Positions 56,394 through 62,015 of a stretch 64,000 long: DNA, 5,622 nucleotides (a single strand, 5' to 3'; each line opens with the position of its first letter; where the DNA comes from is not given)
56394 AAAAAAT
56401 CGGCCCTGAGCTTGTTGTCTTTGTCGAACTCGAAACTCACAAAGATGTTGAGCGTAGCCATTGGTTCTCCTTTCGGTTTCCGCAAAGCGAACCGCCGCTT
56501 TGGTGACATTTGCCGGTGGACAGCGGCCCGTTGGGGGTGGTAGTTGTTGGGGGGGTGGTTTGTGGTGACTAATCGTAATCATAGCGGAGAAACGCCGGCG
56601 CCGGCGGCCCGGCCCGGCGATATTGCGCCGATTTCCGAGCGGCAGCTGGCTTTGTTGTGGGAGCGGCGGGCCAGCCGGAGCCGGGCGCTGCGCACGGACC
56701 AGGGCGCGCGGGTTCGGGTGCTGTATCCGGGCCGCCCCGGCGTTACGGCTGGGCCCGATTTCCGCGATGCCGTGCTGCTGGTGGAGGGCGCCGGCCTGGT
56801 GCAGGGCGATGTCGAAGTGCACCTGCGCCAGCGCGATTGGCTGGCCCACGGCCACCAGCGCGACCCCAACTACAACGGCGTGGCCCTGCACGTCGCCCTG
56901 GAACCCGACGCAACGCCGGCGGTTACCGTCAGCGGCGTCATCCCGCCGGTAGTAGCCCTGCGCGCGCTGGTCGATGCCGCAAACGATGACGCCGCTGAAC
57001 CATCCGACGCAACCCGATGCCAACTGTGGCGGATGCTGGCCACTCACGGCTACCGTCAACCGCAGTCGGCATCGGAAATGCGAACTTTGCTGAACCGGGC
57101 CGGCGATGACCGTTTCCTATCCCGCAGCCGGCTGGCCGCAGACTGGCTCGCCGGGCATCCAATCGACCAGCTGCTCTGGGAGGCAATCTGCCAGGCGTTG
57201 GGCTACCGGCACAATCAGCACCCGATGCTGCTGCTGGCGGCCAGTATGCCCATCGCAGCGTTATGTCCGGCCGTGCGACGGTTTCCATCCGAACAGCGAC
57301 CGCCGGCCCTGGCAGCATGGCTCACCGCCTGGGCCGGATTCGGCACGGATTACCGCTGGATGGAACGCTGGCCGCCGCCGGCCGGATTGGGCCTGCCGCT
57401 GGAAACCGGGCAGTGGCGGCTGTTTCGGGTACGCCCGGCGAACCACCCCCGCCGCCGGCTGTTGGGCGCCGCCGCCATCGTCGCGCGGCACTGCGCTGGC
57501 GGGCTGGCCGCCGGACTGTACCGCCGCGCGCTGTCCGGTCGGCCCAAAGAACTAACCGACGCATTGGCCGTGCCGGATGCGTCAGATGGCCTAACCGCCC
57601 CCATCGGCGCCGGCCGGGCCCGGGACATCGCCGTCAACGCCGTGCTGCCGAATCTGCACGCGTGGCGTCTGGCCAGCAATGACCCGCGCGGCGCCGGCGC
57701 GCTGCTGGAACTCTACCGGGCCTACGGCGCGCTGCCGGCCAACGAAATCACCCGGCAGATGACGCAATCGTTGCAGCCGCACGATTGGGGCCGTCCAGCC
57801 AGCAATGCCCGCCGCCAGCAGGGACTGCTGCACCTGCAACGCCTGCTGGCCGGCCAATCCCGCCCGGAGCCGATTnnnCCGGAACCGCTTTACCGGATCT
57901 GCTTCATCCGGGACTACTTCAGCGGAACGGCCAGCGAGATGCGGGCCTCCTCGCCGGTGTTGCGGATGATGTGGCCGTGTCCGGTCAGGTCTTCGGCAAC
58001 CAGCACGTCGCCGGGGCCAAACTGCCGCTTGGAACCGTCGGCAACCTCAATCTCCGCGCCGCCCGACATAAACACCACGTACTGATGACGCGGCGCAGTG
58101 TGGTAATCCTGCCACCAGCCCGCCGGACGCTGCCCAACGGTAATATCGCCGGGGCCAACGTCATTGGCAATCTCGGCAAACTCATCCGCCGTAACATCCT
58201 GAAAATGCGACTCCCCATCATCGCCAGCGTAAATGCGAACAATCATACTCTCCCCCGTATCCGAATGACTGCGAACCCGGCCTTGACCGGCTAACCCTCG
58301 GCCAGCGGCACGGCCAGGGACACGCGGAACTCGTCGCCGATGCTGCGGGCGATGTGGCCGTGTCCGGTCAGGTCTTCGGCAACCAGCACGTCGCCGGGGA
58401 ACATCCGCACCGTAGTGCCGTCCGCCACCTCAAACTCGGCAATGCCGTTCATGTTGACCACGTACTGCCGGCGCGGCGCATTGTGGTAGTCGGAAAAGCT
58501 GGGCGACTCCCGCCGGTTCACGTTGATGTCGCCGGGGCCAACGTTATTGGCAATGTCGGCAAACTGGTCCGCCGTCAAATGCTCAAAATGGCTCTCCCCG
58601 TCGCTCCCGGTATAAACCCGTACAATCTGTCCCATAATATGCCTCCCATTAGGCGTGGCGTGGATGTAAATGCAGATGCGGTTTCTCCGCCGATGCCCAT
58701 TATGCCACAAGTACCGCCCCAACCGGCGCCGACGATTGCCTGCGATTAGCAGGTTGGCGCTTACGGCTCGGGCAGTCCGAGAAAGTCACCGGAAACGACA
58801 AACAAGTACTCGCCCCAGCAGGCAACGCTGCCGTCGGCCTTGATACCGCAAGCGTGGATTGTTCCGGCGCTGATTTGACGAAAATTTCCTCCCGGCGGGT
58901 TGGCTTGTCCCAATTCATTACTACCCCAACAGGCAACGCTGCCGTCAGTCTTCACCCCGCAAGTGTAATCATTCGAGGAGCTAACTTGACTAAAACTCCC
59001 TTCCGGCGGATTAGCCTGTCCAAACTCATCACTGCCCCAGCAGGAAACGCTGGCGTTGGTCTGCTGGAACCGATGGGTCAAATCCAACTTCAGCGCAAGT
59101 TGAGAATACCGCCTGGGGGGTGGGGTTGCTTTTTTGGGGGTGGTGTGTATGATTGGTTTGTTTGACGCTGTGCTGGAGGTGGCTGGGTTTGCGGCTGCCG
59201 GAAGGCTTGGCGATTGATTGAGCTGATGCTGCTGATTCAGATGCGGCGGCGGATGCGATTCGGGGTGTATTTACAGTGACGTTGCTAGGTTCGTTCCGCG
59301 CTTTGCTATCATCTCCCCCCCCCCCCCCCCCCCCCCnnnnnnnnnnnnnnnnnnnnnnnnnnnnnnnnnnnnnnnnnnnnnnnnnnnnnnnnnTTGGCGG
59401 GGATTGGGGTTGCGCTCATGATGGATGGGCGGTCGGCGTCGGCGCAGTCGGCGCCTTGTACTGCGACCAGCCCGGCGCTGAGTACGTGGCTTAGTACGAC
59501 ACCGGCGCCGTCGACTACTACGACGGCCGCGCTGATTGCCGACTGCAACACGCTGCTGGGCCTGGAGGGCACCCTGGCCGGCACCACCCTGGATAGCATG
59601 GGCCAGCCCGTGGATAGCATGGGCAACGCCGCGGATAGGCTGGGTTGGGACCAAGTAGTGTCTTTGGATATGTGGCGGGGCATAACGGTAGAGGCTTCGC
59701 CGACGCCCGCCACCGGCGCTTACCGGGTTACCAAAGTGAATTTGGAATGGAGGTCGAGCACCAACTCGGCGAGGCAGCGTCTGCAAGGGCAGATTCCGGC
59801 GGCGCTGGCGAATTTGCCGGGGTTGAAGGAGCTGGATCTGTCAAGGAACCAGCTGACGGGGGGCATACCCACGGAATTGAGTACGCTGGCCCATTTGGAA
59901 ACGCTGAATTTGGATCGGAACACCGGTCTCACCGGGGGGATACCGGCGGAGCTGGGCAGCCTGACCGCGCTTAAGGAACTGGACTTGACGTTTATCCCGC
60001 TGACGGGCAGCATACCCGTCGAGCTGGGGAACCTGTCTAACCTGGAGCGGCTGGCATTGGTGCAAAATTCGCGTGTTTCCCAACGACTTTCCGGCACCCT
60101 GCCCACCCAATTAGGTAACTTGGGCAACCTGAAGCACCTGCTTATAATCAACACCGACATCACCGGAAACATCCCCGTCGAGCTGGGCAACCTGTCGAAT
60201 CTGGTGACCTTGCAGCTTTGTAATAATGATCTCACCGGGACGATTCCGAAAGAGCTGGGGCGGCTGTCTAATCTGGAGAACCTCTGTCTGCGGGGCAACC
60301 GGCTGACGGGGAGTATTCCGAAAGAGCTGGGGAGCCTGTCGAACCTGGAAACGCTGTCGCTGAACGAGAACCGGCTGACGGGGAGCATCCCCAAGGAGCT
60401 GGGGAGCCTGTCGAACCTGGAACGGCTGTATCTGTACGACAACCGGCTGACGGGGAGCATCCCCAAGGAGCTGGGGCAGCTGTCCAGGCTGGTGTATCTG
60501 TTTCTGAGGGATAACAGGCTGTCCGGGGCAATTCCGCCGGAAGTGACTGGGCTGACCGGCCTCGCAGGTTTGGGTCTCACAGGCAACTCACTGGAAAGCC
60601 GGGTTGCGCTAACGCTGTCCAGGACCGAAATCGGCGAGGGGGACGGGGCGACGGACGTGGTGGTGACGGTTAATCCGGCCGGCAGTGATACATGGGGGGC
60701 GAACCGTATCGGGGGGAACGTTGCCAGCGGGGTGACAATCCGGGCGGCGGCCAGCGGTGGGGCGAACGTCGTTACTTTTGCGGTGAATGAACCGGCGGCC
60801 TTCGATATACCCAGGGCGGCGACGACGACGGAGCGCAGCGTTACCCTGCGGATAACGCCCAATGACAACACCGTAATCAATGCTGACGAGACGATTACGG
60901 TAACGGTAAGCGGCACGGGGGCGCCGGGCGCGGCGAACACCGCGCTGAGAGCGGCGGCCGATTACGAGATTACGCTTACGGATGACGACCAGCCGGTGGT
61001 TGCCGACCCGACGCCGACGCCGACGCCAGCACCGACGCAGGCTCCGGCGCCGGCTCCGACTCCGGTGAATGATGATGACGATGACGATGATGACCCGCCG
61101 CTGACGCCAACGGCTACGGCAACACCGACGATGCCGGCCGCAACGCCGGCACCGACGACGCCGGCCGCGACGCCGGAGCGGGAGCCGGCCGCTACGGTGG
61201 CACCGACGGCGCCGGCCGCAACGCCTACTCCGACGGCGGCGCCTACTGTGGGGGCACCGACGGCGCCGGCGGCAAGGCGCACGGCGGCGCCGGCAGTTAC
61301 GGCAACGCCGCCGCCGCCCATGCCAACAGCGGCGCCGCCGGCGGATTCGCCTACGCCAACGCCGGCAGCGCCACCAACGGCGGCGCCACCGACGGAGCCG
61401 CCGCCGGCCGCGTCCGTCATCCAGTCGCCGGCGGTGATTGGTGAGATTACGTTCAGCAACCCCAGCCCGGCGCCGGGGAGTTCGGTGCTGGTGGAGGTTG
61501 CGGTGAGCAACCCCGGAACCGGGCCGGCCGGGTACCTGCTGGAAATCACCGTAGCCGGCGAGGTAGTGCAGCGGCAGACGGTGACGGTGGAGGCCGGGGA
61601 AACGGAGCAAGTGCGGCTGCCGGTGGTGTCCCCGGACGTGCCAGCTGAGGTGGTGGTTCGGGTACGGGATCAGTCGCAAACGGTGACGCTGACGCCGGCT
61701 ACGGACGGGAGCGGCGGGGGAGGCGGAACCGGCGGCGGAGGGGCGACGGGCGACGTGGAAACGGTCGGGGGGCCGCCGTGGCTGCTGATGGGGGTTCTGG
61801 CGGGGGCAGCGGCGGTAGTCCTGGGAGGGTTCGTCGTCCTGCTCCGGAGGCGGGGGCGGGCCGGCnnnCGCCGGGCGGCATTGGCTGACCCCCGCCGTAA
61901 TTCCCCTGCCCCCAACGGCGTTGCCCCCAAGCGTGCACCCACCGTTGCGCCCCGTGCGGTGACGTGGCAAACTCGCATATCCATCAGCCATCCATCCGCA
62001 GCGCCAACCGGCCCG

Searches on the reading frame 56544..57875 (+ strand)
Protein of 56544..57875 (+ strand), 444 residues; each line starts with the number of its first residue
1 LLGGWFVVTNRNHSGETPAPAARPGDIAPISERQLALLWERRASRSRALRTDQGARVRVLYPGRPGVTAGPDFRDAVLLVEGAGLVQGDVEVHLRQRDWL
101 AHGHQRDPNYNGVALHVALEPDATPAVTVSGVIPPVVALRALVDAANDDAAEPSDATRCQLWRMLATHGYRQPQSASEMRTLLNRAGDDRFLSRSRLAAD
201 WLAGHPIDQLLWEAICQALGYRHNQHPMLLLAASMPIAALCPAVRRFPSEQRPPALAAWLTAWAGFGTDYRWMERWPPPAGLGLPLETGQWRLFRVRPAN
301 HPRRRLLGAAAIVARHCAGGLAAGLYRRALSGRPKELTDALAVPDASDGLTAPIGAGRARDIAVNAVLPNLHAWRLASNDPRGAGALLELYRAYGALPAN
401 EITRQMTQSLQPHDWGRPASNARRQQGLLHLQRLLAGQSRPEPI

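Call 40: search_protein_families(library=pfam, proteins=[window:56544-57875:+], max_evalue=0.001)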
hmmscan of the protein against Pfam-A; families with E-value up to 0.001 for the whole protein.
window:56544-57875:+ (444 aa): 1 family
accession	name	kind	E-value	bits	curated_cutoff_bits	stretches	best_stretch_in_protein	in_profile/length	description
PF11013.13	DUF2851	-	3.6e-35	122.1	25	1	32-240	1-205/375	Protein of unknown function (DUF2851)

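Call 69: search_protein_families(library=ncbifam, proteins=[window:56544-57875:+], max_evalue=0.01)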
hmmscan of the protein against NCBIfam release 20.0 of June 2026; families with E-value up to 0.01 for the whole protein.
window:56544-57875:+ (444 aa): 0 families

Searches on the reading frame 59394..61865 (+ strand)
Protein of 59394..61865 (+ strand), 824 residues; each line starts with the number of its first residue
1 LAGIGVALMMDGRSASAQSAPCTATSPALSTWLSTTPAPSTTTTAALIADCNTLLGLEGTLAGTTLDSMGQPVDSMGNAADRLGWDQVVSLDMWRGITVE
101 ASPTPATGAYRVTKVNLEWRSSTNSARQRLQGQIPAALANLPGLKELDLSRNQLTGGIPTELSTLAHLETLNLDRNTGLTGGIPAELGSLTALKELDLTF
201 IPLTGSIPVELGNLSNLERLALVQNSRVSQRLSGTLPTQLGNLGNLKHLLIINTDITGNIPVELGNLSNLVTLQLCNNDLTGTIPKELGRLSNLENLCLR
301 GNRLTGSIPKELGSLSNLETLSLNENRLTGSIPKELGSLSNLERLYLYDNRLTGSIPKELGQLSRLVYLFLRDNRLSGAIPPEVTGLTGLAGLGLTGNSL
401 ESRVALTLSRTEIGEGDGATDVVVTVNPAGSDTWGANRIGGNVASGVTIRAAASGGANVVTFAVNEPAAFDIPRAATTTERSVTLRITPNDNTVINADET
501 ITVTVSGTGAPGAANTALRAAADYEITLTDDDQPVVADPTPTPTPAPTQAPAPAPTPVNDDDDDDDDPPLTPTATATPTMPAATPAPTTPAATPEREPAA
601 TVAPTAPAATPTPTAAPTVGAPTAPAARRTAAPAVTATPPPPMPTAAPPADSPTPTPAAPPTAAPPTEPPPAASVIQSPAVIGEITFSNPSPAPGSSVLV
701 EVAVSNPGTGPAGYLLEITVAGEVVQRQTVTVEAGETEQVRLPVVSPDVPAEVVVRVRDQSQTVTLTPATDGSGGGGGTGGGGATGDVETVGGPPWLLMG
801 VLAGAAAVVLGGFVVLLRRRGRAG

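Call 7: search_protein_families(library=ncbifam, proteins=[window:59394-61865:+], max_evalue=1)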
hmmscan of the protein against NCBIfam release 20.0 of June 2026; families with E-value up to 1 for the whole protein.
window:59394-61865:+ (824 aa): 4 families
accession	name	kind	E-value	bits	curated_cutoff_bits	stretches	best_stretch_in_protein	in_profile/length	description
NF041381.1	XopAC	subfamily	1.8e-27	96.2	450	3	123-278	47-193/451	XopAC/AvrAC family type III secretion system effector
NF041400.1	XopAE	equivalog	6.7e-27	94.5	600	2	235-396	10-169/478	type III secretion system effector XopAE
NF047464.1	FibnectbindLIC11051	equivalog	1.5e-18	66.7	1000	2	233-401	362-524/685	LIC_11051 family fibronectin-binding protein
NF041351.1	XopL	equivalog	1e-14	54.2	500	2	206-387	88-270/497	type III secretion system leucine-rich repeat domain-containing effector XopL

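Call 8: search_protein_families(library=pfam, proteins=[window:59394-61865:+], max_evalue=1)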
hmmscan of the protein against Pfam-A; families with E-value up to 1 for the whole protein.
window:59394-61865:+ (824 aa): 11 families
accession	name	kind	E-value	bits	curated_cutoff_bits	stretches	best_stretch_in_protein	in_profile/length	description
PF00560.39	LRR_1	-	7.3e-26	85.1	20.6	5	144-165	2-23/23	Leucine Rich Repeat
PF23598.1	LRR_14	-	2.7e-23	82.7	40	3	239-347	42-146/353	Leucine-rich repeat region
PF12799.13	LRR_4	-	6.1e-23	80.8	27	8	317-353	2-37/44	Leucine Rich repeats (2 copies)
PF13855.12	LRR_8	-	2.9e-22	78.6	27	4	135-176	18-59/61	Leucine rich repeat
PF25019.1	LRR_R13L1-DRL21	-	1.5e-09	38.3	27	3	112-199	39-125/127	R13L1/DRL21 LRRs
PF07705.17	CARDB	-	0.0022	18.6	22.7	1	685-757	8-81/101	CARDB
PF24141.1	LRR_ComC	-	0.0033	17.6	27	2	245-334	189-274/288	EGF-like domain-containing protein ComC LRR domain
PF11819.13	CUPID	-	0.02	15.4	22.4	0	290-312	50-72/136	Cytohesin Ubiquitin Protein Inducing Domain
PF16353.11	LacZ_4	-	0.033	14.9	27.3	1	717-758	20-63/87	Beta-galactosidase, domain 4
PF20209.3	DUF6570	-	0.11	13.4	24.3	0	272-307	6-41/133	Domain of unknown function (DUF6570)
PF24048.1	LRR_NXF1-5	-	0.56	10.2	30.5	0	138-176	76-114/142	NXF1/2/3/5 leucine-rich repeat domain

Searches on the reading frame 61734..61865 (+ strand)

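Call 23: search_protein_families(library=ncbifam, proteins=[window:61734-61865:+], max_evalue=10)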
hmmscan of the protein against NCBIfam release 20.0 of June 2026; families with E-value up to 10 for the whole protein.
seq(44 aa): 4 families
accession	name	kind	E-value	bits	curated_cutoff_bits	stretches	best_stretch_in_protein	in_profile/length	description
NF058571.1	GVDTG_CTERM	domain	0.0011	19.2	29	1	1-40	9-44/44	GVDTG sorting domain-containing protein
TIGR01167.1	LPXTG_anchor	domain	1.6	9.6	15.9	1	20-40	13-32/34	LPXTG cell wall anchor domain-containing protein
NF058670.1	sorting_LPXTATN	domain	1.6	9.1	32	1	22-40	13-31/32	LPxTATN C-terminal sorting signal domain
TIGR03382.1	GC_trans_RRR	domain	8.3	7.2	15.85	0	20-40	7-26/27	MYXO-CTERM sorting domain-containing protein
